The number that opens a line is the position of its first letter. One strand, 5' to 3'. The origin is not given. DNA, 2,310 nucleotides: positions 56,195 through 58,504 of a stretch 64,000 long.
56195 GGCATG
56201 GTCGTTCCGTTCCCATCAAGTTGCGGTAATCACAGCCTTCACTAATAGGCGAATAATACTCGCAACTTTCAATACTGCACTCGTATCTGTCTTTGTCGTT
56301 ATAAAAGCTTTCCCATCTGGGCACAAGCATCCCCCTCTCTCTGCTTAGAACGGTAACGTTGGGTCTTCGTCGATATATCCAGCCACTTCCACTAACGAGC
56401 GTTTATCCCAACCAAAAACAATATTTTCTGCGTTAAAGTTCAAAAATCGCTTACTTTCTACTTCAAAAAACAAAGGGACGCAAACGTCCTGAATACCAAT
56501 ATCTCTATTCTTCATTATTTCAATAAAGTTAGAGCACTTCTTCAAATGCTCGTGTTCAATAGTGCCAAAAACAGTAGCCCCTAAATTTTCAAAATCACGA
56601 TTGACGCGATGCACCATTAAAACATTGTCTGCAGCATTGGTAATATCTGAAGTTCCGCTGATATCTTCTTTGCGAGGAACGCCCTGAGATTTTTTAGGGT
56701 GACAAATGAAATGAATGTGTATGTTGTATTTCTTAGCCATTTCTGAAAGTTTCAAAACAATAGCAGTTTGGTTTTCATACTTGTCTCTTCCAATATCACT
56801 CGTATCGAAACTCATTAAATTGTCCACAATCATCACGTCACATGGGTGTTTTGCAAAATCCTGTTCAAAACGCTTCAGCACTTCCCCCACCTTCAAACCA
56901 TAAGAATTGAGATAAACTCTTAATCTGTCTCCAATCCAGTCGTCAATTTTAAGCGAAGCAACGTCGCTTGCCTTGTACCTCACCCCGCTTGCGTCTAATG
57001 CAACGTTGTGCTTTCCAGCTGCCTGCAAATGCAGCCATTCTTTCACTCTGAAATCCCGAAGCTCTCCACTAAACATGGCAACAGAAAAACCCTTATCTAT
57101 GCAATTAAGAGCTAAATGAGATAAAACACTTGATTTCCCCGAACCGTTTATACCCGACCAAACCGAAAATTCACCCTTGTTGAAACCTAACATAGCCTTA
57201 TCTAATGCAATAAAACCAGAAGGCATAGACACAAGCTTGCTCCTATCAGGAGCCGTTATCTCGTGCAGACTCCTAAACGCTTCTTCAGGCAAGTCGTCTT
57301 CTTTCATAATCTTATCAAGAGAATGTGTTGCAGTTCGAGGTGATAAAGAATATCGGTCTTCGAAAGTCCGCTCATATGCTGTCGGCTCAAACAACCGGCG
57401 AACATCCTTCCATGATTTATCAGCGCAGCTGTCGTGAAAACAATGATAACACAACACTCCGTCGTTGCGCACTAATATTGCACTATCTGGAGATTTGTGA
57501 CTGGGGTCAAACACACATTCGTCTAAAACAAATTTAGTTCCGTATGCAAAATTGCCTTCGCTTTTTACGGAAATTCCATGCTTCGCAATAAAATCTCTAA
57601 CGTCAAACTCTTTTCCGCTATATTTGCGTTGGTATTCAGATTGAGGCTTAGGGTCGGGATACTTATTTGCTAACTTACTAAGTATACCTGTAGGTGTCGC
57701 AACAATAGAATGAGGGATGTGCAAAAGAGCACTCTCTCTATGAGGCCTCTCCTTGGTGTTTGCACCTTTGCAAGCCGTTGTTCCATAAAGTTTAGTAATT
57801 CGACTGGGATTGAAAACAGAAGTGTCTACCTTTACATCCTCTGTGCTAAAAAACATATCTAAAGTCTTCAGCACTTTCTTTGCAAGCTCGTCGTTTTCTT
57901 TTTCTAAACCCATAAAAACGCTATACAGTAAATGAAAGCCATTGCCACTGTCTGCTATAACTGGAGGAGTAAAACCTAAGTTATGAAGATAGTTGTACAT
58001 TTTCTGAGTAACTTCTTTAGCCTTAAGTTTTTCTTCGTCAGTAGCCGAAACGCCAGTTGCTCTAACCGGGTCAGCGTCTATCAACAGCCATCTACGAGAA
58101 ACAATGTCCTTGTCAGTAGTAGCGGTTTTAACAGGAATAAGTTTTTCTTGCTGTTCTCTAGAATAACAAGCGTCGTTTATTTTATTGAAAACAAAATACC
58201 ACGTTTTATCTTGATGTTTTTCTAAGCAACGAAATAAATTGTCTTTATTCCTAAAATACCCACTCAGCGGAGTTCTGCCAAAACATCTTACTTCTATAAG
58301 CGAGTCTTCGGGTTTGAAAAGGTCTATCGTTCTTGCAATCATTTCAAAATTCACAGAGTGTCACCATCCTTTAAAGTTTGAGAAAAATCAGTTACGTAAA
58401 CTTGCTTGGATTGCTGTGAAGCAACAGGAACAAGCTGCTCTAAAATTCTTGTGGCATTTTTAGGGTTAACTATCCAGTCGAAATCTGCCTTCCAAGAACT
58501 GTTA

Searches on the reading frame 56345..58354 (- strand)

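Call 66: search_protein_families(library=phrogs, proteins=[window:56345-58354:-], max_evalue=0.00001)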
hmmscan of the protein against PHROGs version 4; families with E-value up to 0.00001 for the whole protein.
window:56345-58354:- (669 aa): 4 families
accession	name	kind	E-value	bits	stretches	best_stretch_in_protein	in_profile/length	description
phrog_19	-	DNA, RNA and nucleotide metabolism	1.9e-41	143.7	2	369-642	327-583/621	DnaB-like replicative helicase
phrog_5482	-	unknown function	6.4e-38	131.4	1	387-645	45-304/341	-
phrog_239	-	DNA, RNA and nucleotide metabolism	6.7e-38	132.1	1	346-639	317-598/801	DNA primase/helicase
phrog_243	-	DNA, RNA and nucleotide metabolism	2.8e-14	53.7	1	378-639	19-267/273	DnaB-like replicative helicase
